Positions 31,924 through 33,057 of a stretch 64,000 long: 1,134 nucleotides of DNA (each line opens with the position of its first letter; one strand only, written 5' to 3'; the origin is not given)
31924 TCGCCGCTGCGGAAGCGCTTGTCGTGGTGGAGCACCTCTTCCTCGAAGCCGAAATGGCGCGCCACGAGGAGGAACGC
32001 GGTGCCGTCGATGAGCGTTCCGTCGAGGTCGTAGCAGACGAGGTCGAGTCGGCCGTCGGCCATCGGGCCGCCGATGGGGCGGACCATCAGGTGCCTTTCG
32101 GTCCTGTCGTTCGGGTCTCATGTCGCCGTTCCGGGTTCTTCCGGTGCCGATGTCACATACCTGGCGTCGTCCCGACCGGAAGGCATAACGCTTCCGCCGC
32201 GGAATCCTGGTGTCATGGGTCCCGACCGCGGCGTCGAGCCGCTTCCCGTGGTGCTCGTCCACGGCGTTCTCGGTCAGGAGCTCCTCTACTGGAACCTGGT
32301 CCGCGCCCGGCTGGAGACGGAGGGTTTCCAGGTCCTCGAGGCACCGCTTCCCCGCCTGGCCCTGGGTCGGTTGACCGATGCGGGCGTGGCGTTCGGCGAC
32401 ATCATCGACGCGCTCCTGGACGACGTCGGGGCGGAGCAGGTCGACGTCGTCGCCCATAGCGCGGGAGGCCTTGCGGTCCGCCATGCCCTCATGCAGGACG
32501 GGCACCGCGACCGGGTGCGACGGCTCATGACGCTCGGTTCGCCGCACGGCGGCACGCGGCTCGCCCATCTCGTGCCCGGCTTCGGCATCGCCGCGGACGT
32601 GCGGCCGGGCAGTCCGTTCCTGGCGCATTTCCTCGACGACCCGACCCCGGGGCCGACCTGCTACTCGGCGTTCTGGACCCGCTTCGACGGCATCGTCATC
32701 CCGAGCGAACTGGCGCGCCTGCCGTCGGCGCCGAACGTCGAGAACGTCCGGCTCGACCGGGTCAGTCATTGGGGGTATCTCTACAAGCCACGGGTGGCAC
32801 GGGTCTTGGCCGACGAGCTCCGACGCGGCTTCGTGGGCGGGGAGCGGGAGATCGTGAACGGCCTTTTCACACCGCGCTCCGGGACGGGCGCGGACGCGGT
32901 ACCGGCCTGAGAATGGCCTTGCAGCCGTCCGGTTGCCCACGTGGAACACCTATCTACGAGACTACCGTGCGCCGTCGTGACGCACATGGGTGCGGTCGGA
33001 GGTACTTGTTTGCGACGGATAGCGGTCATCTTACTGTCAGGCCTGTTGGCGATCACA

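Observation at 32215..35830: Bacterial-type ester-lipid gene set in an apparently archaeal genome: PlsC-like acyltransferase, two lipases, HAD and PAP2 phosphatases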

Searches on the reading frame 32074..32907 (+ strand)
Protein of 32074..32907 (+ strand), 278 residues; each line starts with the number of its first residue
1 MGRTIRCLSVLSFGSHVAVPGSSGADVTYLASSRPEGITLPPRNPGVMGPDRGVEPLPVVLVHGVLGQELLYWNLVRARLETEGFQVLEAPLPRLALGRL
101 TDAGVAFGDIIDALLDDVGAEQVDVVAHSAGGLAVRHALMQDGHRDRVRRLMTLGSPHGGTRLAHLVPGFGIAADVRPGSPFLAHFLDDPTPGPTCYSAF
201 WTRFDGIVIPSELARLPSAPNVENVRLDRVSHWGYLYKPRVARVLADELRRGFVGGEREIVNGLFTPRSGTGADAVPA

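Call 8: search_protein_families(library=pfam, proteins=[window:32074-32907:+], max_evalue=0.01)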
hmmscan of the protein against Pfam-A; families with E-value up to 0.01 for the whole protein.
window:32074-32907:+ (278 aa): 6 families
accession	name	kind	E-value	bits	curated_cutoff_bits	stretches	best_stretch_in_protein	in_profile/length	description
PF00561.26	Abhydrolase_1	-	3.9e-08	33.7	25.8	1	105-162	52-110/245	alpha/beta hydrolase fold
PF24096.1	DUF7379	-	6.1e-07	30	33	1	119-165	68-119/191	Domain of unknown function (DUF7379)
PF02089.21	Palm_thioest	-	2.3e-05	24.7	26.8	1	118-161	69-113/254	Palmitoyl protein thioesterase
PF07819.20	PGAP1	-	3.5e-05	24.1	24.3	1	119-163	89-134/233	PGAP1-like alpha/beta domain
PF05057.20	DUF676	-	0.00023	21.2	20.3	1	59-164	8-131/217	Putative serine esterase (DUF676)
PF01674.24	Lipase_2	-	0.0028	17.6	20.3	0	115-151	69-105/219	Lipase (class 2)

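Call 9: search_protein_families(library=ncbifam, proteins=[window:32074-32907:+], max_evalue=0.01)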
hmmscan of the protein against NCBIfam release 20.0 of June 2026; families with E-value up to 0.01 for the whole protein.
window:32074-32907:+ (278 aa): 2 families
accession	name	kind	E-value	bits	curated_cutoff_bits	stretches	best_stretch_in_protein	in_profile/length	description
NF011457.0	PRK14875.1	equivalog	5e-06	25.7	307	1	56-157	132-232/372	acetoin dehydrogenase dihydrolipoyllysine-residue acetyltransferase subunit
NF045632.1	hydroxlase_HsaD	equivalog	0.0051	15.8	400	1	109-161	92-140/290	4,5:9,10-diseco-3-hydroxy-5,9,17-trioxoandrosta-1(10),2-diene-4-oate hydrolase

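Call 28: search_solved_structures(query=window:32215-32907:+, max_evalue=1, show_alignments=2)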
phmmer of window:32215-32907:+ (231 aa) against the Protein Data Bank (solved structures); distinct sequences matched with E-value up to 1: 40.
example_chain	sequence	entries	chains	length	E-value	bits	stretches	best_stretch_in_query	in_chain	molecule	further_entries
5h6b_A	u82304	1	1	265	3.8e-13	52.8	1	7-181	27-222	Putative secreted lipase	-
5h6g_A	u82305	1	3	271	4.2e-13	52.7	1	7-181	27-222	Putative secreted lipase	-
3qmm_A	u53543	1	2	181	1.7e-10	44.2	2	9-111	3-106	Lipase estA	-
3qzu_A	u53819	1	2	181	8.9e-09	38.5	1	9-204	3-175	Lipase estA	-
6nkc_A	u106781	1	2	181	9.9e-09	38.4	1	11-110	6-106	Lipase, Lip_vut1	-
3d2a_A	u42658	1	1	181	1.1e-08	38.2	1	9-204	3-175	Lipase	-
3d2c_A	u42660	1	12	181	1.3e-08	38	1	9-203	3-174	Lipase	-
1t4m_A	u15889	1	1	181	1.6e-08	37.6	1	9-203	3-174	LIPASE A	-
1t2n_A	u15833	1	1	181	2.1e-08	37.3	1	9-203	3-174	Lipase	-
3d2b_A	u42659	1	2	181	2.2e-08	37.2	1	9-204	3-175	Lipase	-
1i6w_A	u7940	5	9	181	2.4e-08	37.1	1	9-112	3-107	LIPASE A | lipase | Esterase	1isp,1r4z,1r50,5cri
5ct4_A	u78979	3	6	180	3.1e-08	36.7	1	10-203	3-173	Esterase | Wild-type Bacillus subtilis lipase A with 10% [BMIM][Cl] chain A | Lipase EstA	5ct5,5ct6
7v3k_A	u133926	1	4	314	4e-08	36.4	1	7-180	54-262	Putative lipase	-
2qxt_A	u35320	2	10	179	4.5e-08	36.2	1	11-112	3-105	Lipase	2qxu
5ct8_A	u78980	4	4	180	9.2e-08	35.2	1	10-113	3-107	Quadruple mutant lipase A | Esterase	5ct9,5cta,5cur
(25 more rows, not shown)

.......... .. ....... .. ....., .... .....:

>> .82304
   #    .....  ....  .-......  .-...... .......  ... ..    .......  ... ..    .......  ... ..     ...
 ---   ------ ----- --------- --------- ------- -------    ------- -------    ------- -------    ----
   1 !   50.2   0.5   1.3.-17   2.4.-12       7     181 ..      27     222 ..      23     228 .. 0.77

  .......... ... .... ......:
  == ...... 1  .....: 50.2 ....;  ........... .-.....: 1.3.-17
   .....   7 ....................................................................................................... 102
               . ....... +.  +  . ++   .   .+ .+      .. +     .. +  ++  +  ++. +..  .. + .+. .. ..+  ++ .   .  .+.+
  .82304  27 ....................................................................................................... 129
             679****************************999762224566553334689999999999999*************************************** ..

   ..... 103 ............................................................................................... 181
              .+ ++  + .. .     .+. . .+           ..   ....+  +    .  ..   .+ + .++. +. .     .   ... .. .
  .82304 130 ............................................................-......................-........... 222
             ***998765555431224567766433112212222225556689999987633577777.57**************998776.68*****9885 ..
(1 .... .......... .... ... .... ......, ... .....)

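Call 72: find_homologous_proteins(query=window:32215-32907:+)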
Query window:32215-32907:+ (231 aa): 115 proteins with E <= 0.001 among 3065 candidates.
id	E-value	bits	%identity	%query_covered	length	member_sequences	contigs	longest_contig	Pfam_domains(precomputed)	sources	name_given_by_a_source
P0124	1.7e-150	517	100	100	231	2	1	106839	PF02089.22,PF00561.27,PF24096.3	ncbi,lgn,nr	ncbi:MAG: hypothetical protein KY455_01385 [Euryarchaeota archaeon]|nr:hypothetical protein [Euryarc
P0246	2.8e-69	251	56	95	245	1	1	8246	PF02089.22,PF00561.27,PF07819.20,PF24096.3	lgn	-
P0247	1.8e-68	249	57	87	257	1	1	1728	PF02089.22,PF00561.27,PF07819.20,PF24096.3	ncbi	-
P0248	2.9e-68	248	57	91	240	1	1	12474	PF02089.22,PF06028.18,PF01674.25,PF00561.27,PF07819.20,PF24096.3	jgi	jgi:triacylglycerol esterase/lipase EstA (alpha/beta hydrolase family)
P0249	7.0e-68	247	58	89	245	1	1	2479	PF02089.22,PF00561.27,PF24096.3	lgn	-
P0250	2.6e-66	242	56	89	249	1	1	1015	PF02089.22,PF12697.14,PF07819.20,PF24096.3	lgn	-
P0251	3.3e-66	241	57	88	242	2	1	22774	PF02089.22,PF12697.14,PF24096.3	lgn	-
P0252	1.3e-63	233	55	89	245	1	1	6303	PF02089.22,PF12697.14,PF00561.27,PF07819.20,PF24096.3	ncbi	-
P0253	7.2e-61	224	51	90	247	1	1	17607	PF02089.22,PF05057.21,PF12697.14,PF01674.25,PF00561.27,PF07819.20,PF24096.3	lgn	-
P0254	1.4e-41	161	42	84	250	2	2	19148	PF02089.22,PF01674.25,PF00561.27,PF24096.3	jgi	jgi:triacylglycerol esterase/lipase EstA (alpha/beta hydrolase family)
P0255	6.9e-37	145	45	82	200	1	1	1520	PF02089.22,PF05057.21,PF01674.25,PF00561.27,PF24096.3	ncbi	-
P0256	5.0e-32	129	40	79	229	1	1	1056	PF02089.22,PF05057.21,PF12697.14,PF01674.25,PF00561.27,PF07819.20,PF24096.3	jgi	-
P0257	2.8e-30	124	38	86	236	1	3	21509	PF02089.22,PF05057.21,PF12697.14,PF01674.25,PF02450.22,PF00561.27,PF07819.20,PF24096.3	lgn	-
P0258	9.5e-23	99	37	87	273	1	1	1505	PF02089.22,PF05057.21,PF12697.14,PF01674.25,PF00561.27,PF07819.20,PF24096.3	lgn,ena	-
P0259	4.4e-22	97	41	57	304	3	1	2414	PF02089.22,PF05057.21,PF12697.14,PF01674.25,PF00561.27,PF07819.20,PF24096.3,PF12146.16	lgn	-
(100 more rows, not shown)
